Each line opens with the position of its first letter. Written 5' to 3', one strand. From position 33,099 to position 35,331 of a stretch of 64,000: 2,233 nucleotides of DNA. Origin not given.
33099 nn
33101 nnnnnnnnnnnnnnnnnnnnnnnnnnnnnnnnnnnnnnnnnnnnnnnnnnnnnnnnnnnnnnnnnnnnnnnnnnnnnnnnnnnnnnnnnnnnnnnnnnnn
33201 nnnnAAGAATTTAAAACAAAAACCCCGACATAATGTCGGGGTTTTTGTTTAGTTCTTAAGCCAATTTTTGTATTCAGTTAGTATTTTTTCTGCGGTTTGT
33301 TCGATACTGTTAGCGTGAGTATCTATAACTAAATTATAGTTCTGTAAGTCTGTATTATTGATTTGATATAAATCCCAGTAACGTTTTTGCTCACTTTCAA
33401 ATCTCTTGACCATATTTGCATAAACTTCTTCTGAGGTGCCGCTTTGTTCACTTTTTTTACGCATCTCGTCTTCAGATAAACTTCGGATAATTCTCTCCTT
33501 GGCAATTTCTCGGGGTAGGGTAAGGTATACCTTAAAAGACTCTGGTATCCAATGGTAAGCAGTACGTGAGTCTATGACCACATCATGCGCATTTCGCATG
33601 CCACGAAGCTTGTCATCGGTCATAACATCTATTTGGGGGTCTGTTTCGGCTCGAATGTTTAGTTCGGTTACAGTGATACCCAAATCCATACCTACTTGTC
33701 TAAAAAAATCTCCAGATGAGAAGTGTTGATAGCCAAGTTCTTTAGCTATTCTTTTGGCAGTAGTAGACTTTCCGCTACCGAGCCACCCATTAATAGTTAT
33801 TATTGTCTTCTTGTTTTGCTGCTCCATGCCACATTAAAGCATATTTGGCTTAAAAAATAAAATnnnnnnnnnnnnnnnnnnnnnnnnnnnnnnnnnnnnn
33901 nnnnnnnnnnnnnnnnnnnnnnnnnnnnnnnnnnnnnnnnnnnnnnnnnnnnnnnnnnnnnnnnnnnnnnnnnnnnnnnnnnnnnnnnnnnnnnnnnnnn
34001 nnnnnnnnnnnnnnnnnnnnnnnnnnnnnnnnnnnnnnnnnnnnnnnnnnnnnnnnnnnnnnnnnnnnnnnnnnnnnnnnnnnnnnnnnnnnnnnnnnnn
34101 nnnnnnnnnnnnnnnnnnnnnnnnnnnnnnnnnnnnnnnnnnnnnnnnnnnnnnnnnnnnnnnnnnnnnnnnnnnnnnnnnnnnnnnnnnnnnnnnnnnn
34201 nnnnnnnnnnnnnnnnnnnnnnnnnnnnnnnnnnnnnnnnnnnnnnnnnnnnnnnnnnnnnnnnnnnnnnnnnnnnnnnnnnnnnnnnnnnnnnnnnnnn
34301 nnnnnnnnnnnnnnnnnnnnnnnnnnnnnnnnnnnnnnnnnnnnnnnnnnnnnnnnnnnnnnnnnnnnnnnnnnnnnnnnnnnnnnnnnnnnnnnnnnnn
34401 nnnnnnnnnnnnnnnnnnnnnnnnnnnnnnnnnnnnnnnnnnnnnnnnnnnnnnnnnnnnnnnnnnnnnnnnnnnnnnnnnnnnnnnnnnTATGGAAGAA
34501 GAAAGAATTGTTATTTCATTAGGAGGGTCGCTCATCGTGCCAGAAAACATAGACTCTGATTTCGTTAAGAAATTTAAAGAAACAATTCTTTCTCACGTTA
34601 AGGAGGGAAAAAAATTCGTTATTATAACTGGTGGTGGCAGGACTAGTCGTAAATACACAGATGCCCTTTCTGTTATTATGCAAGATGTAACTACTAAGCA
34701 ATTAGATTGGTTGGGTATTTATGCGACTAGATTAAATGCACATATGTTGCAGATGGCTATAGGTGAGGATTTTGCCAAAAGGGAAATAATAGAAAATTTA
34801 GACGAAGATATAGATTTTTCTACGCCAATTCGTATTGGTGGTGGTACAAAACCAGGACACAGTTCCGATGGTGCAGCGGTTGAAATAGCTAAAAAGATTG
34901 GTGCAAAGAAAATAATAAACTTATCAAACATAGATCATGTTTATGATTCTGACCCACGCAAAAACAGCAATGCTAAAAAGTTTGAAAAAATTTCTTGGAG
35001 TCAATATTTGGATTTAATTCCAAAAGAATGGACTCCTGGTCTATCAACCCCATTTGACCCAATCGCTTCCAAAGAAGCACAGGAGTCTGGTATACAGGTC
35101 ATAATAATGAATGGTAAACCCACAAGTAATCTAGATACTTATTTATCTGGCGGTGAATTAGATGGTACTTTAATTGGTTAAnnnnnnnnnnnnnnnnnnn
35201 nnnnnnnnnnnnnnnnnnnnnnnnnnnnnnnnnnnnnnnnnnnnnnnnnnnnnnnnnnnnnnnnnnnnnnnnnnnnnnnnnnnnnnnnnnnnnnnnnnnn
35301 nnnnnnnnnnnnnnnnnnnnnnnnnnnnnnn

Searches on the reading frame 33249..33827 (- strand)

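Call 18: search_protein_families(library=pfam, proteins=[window:33249-33827:-], max_evalue=0.01)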
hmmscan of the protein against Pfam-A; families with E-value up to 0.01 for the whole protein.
window:33249-33827:- (192 aa): 11 families
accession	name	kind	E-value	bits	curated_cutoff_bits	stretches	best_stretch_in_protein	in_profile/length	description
PF13189.12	Cytidylate_kin2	-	2.1e-13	51.3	28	1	9-171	1-175/176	Cytidylate kinase-like family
PF13207.12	AAA_17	-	5.3e-13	49.9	27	1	17-93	5-84/136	AAA domain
PF13238.12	AAA_18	-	1e-12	49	29.4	1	10-123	1-118/128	AAA domain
PF02224.24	Cytidylate_kin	-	2.6e-12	47.4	26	2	10-46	1-37/211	Cytidylate kinase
PF13671.12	AAA_33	-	1.7e-06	28.9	27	1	10-128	2-117/143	AAA domain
PF01712.25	dNK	-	4e-06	27.2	27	1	10-37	1-28/203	Deoxynucleoside kinase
PF00406.28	ADK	-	1.1e-05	26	26.8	1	14-45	3-34/151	Adenylate kinase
PF02367.23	TsaE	-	0.00039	20.8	26.6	1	4-39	18-54/128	Threonylcarbamoyl adenosine biosynthesis protein TsaE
PF03215.21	Rad17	-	0.0019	18.6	23.8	1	4-47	42-87/186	Rad17 P-loop domain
PF08433.16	KTI12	-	0.0023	17.9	22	0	123-152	117-147/271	Chromatin associated protein KTI12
PF13401.12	AAA_22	-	0.0031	18.3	27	1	6-50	4-33/130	AAA domain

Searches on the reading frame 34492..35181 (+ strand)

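Call 18: search_protein_families(library=pfam, proteins=[window:34492-35181:+], max_evalue=0.01)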
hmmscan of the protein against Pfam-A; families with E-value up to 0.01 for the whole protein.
window:34492-35181:+ (229 aa): 1 family
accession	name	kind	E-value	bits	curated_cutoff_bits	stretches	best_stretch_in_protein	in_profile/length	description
PF00696.33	AA_kinase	-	7.5e-31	108.1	24.9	1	5-207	2-234/234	Amino acid kinase family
